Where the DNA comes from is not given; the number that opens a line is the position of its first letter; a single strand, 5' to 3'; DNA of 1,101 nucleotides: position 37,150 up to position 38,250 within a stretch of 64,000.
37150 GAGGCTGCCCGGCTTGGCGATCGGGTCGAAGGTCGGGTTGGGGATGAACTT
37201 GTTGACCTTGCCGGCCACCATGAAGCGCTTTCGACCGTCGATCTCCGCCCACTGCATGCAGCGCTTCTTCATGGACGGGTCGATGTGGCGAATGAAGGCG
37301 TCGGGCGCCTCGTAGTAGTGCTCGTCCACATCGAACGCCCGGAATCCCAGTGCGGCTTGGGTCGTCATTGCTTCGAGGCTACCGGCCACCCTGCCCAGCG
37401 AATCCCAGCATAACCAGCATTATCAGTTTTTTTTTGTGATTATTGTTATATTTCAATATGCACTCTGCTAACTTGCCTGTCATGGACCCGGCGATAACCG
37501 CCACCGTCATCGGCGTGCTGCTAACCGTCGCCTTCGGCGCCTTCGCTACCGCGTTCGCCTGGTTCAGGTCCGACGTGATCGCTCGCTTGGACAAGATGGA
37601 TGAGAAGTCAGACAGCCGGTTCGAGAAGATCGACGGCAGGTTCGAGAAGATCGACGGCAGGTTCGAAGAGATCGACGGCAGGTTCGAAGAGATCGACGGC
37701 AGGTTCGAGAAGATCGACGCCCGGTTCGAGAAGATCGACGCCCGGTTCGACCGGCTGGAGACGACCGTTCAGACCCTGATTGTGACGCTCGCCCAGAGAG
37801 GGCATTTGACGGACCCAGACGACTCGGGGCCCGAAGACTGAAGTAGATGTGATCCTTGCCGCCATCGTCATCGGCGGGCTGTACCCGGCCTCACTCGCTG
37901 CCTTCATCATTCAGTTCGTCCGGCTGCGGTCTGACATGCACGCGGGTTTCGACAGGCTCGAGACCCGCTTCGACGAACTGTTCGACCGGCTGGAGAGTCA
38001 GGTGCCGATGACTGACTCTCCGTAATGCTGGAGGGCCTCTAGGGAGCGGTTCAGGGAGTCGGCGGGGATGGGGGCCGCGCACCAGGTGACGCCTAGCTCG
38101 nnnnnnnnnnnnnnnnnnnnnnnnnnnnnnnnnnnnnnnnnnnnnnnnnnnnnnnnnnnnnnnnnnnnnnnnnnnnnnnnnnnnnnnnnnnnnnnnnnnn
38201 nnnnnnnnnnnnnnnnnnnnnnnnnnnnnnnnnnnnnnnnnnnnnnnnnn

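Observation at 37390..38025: Locus 1 of a small membrane-anchored coiled-coil protein family: two tandem paralogs behind an AT-rich tract, one with a 21-bp x 6.5 in-frame repeat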

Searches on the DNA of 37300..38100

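Call 97: search_rna_families(source=window, start=37300, end=38100, threshold=evalue, max_evalue=1)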
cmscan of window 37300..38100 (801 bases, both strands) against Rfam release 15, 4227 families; matches with E-value up to 1: 0.
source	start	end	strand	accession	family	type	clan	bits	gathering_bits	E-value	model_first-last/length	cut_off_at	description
